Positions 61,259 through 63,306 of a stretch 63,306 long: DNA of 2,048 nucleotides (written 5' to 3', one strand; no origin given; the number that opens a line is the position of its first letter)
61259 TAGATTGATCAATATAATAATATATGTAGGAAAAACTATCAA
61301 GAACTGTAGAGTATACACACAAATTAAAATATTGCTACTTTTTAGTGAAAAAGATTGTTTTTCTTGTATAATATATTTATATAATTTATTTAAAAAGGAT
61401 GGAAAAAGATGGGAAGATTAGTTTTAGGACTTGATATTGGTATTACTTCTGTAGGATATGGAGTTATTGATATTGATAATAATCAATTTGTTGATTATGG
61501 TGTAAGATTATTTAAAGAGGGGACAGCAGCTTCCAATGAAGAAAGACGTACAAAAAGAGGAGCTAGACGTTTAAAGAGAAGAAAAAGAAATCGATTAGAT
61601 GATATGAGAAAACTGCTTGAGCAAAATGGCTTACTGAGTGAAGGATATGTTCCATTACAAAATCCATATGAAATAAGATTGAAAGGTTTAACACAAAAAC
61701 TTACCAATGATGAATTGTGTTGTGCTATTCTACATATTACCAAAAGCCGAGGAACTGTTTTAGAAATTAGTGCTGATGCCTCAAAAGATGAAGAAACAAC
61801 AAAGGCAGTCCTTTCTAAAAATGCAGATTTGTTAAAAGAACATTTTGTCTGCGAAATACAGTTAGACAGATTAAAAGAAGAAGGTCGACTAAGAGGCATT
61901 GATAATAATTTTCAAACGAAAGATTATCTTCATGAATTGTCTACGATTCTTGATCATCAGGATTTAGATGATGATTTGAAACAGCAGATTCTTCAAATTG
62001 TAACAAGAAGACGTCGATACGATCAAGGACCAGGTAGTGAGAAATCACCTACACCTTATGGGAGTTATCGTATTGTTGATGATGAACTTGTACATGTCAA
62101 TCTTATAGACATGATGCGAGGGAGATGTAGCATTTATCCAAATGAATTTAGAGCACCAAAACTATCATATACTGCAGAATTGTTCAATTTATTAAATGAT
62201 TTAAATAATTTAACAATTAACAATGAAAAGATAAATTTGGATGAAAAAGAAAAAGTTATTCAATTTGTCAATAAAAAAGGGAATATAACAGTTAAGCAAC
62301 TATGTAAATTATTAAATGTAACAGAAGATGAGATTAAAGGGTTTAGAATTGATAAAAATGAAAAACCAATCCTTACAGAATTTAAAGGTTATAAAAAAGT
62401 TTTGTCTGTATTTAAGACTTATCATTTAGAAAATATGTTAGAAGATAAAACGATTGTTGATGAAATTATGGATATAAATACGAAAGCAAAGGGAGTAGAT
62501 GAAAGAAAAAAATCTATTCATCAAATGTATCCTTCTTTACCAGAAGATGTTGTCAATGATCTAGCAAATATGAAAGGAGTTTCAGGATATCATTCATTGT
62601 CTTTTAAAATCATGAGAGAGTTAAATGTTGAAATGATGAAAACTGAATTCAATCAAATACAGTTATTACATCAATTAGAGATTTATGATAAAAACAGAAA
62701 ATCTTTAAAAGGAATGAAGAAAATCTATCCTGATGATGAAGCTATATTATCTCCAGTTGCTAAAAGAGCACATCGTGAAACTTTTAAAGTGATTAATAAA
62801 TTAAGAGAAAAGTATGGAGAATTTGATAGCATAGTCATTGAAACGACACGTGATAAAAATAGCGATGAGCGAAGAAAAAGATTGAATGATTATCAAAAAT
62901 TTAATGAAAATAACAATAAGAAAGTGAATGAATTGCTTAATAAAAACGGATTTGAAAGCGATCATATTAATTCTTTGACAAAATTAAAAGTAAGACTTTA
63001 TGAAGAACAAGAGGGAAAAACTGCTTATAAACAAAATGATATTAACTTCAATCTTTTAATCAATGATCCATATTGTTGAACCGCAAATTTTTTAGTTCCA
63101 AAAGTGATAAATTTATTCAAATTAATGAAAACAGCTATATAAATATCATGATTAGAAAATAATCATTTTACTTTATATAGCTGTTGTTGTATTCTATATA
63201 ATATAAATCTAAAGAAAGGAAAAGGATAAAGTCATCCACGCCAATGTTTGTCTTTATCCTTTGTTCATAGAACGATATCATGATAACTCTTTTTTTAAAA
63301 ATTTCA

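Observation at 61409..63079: cas9 cut off two to three codons before the HNH catalytic motif, with no cas1/cas2/csn2 and no array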

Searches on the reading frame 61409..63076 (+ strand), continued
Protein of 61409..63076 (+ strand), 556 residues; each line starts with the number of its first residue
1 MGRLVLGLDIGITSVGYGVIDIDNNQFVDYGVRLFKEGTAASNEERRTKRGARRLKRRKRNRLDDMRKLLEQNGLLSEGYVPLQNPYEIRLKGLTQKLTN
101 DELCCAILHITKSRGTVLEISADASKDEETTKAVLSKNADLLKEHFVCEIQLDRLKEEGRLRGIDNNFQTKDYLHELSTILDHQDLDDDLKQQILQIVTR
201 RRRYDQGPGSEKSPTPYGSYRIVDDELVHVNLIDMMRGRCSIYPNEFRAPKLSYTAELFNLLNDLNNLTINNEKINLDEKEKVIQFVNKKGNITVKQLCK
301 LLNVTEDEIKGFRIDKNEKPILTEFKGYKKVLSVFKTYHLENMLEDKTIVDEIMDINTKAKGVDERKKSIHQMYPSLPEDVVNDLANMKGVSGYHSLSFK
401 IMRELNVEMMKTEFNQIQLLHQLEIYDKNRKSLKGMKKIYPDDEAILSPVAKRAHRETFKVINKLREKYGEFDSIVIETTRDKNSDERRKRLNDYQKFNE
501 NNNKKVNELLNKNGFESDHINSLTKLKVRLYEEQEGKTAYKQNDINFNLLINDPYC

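Call 15: find_encoding_contigs(protein=P0007, flank=10000, max_places=4)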
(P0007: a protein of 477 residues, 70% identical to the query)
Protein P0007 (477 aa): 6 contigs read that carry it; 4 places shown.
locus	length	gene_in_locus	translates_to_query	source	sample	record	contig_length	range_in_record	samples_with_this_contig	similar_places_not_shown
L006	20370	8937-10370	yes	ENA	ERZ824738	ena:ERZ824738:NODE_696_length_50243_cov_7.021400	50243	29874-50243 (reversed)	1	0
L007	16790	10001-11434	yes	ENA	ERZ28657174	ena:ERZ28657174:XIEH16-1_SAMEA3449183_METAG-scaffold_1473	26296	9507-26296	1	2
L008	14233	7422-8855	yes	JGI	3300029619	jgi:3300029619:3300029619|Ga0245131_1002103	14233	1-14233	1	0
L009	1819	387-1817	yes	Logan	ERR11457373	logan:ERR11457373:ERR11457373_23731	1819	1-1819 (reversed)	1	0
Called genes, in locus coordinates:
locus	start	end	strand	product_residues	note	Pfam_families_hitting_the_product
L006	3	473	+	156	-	?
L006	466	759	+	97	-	PF07876:Dabb, PF03992:ABM (weak)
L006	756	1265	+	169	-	PF04229:GrpB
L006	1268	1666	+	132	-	-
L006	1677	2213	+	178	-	-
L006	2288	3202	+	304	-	-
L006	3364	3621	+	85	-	-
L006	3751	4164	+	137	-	-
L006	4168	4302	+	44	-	-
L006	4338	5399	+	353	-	PF07690:MFS_1, PF11700:ATG22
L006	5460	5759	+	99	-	-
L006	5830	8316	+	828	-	PF00403:HMA, PF00122:E1-E2_ATPase, PF00702:Hydrolase, PF00403:HMA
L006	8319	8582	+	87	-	PF02583:Trns_repr_metal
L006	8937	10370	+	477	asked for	PF18470:Cas9_a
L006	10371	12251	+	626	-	PF13395:HNH_4, PF18541:RuvC_III, PF22702:Cas9_RuvC, PF18061:CRISPR_Cas9_WED, PF18070:Cas9_PI2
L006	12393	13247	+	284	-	PF01867:Cas_Cas1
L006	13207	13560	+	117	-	PF09827:CRISPR_Cas2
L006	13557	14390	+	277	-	-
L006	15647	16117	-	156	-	PF00149:Metallophos (faint), PF12850:Metallophos_2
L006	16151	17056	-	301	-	-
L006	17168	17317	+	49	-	-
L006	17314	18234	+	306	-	PF11428:DUF3196 (weak)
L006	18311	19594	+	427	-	PF05697:Trigger_N, PF00254:FKBP_C, PF05698:Trigger_C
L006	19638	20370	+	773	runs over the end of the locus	PF02190:LON_substr_bdg, PF07724:AAA_2 (faint), PF00004:AAA, PF07728:AAA_5 (weak), PF22667:Lon_lid, PF05362:Lon_C, PF13541:ChlI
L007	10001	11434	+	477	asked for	PF18470:Cas9_a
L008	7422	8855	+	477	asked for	PF18470:Cas9_a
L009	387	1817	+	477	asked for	PF18470:Cas9_a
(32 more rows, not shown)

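Call 24: find_related_loci(query=window:61409-63076:+, collection=genome_contigs, flank=10000)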
Query window:61409-63076:+ (556 aa) in genome_contigs; peptide patterns used: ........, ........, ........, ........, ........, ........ (x = any residue, [..] = any of these).
37 stretches matched a pattern; 1 encode a relative of the query (tblastn E <= 1e-3); 1 distinct loci.
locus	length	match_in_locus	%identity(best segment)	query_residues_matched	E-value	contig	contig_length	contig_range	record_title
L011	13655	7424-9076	66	1-551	0e+0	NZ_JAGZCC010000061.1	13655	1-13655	MAG: Thomasclavelia spiroformis isolate L3_108_000G1_dasL3_108_000G1_metabat.metabat.11 L3_108_000G1_scaffold_3395, whol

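Call 40: find_encoding_contigs(protein=P0028, flank=10000, max_places=6)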
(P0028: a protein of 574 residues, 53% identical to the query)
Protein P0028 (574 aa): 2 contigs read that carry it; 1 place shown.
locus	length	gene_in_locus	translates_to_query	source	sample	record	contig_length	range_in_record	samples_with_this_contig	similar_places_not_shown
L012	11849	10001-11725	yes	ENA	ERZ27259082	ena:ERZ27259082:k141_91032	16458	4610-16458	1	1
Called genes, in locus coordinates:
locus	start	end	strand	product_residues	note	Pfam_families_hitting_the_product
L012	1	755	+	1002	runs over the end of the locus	PF04313:HSDR_N, PF00270:DEAD, PF04851:ResIII, PF18766:SWI2_SNF2, PF22679:T1R_D3-like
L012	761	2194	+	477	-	-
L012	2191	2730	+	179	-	PF01885:PTS_2-RNA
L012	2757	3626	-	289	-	PF00126:HTH_1, PF03466:LysR_substrate, PF12849:PBP_like_2 (weak)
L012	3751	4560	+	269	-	PF16160:DUF4866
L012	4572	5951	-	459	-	PF06738:ThrE, PF12821:ThrE_2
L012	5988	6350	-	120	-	PF13811:DUF4186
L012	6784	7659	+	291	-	PF00702:Hydrolase (faint), PF05116:S6PP (faint), PF08282:Hydrolase_3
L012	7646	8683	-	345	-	PF05343:Peptidase_M42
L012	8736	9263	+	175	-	-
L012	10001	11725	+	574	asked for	PF18470:Cas9_a (weak)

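Call 41: find_encoding_contigs(protein=P0027, flank=10000, max_places=6)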
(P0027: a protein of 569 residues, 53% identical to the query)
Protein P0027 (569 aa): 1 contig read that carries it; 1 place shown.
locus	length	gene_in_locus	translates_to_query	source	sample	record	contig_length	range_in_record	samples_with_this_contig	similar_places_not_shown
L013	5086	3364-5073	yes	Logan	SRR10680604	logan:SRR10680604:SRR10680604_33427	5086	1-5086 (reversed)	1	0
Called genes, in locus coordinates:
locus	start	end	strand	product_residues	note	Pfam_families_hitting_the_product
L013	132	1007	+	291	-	PF00702:Hydrolase (faint), PF05116:S6PP (faint), PF08282:Hydrolase_3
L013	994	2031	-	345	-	PF05343:Peptidase_M42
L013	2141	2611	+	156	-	-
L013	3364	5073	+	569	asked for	PF18470:Cas9_a (weak)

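Call 61: search_protein_families(library=padloc, proteins=[window:61409-63076:+], max_evalue=0.001)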
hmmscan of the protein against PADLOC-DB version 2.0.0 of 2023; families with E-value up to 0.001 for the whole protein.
window:61409-63076:+ (556 aa): 5 families
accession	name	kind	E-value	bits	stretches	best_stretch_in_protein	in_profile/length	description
PDLC01256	Cas9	-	2.7e-90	302.2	1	4-550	2-526/711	"CAS-II-A,CAS-II-B,CAS-II-C; effector__SPE"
PDLC00973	Cas9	-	4.8e-76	254.9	1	4-553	2-622/830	CRISPR subtype II RNA-guided endonuclease Cas9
PDLC01460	Cas9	-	1.7e-60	203.3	1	3-550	3-514/901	"CAS-II-A,CAS-II-B,CAS-II-C; effector__SPE"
PDLC00975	Cas9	-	9.5e-34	114.8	1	5-553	6-614/1120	Cas9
PDLC01580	Cas9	-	5.4e-19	65.8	2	215-550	492-837/1329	"CAS-II-A,CAS-II-B,CAS-II-C; effector__SPE"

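Call 71: search_protein_families(library=padloc, proteins=[L004:14625-15467:+, L006:13557-14387:+, L011:12049-12477:+, L011:12496-12891:+], max_evalue=0.001)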
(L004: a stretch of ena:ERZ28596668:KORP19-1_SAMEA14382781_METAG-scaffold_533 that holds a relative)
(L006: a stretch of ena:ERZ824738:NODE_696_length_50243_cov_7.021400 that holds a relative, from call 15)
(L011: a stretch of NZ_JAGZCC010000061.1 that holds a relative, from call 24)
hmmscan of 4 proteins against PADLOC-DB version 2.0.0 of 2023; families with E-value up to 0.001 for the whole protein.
L004:14625-15467:+ (281 aa): 4 families
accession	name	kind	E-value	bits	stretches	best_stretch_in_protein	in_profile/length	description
PDLC01599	Csn2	-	1.5e-108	360.8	1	1-277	1-276/279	CAS-II-A; acquisition_associated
PDLC02129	Csn2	-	1.3e-101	337.7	1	4-280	1-276/278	-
PDLC01598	Csn2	-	1.5e-46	157.4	1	2-280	2-304/308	CAS-II-A; acquisition_associated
PDLC02136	Csn2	-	1.1e-05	23.1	1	3-276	2-288/327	-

L006:13557-14387:+ (277 aa): 6 families
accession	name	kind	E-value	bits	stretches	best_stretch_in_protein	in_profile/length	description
PDLC01599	Csn2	-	8.2e-113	374.8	1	1-277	1-279/279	CAS-II-A; acquisition_associated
PDLC02129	Csn2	-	1.9e-109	363.5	1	4-275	1-276/278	-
PDLC01598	Csn2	-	6e-21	73.2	1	5-233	5-228/308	CAS-II-A; acquisition_associated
PDLC01379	Csn2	-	3.8e-09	34.1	1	4-191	3-196/335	CAS-II-A; acquisition_associated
PDLC02136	Csn2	-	1.2e-08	32.8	1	4-192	3-191/327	-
PDLC01179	Csn2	-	0.00021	18.8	1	4-192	3-189/326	Csn2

L011:12049-12477:+ (143 aa): 7 families
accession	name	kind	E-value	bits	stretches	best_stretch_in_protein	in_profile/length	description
PDLC01599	Csn2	-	1.2e-54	183.9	1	1-143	1-142/279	CAS-II-A; acquisition_associated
PDLC02129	Csn2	-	3e-51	172.5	1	4-143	1-139/278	-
PDLC01598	Csn2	-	3.5e-26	90.5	1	2-143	2-135/308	CAS-II-A; acquisition_associated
PDLC02136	Csn2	-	4.5e-06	24.3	1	3-131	2-128/327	-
PDLC02126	Csn2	-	9.2e-06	23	1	13-129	13-131/344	-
PDLC01379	Csn2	-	0.00018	18.7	1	4-130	3-131/335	CAS-II-A; acquisition_associated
PDLC01179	Csn2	-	0.00045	17.8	1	3-139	2-134/326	Csn2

L011:12496-12891:+ (132 aa): 3 families
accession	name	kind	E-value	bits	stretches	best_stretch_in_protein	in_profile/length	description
PDLC01599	Csn2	-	7e-45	151.9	1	1-128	149-276/279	CAS-II-A; acquisition_associated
PDLC02129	Csn2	-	2.1e-40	137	1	2-131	147-276/278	-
PDLC01598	Csn2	-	2.2e-12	45.1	1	4-131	144-304/308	CAS-II-A; acquisition_associated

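Call 73: find_encoding_contigs(protein=P0054, flank=10000, max_places=4)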
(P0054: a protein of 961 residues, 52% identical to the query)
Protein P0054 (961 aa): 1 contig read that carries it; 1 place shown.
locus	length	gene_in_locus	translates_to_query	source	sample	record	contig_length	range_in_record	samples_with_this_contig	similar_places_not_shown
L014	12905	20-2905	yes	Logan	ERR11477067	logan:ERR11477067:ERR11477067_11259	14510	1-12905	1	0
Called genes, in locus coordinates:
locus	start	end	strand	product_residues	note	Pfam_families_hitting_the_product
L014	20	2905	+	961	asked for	PF18470:Cas9_a (weak), PF13395:HNH_4, PF18541:RuvC_III, PF22702:Cas9_RuvC, PF18061:CRISPR_Cas9_WED, PF18070:Cas9_PI2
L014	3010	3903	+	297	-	PF01867:Cas_Cas1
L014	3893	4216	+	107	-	PF09827:CRISPR_Cas2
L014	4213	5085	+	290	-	-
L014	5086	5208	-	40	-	-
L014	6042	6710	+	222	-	PF00072:Response_reg, PF00486:Trans_reg_C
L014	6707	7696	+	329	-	PF02518:HATPase_c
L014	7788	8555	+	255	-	PF00005:ABC_tran, PF13304:AAA_21 (faint)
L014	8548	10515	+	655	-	PF02687:FtsX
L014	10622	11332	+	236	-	PF02463:SMC_N (faint), PF13175:AAA_15 (weak), PF13476:AAA_23, PF13304:AAA_21 (weak), PF13175:AAA_15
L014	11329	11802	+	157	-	PF02590:SPOUT_MTase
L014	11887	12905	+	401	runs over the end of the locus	PF00162:PGK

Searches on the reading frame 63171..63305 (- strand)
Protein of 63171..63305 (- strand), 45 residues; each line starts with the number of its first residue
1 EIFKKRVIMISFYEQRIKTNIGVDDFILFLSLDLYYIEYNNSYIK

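Call 51: find_homologous_proteins(query=window:63171-63305:-, max_evalue=10)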
Query seq(45 aa): no candidate shares three 5-residue words with the query. No homologue found.
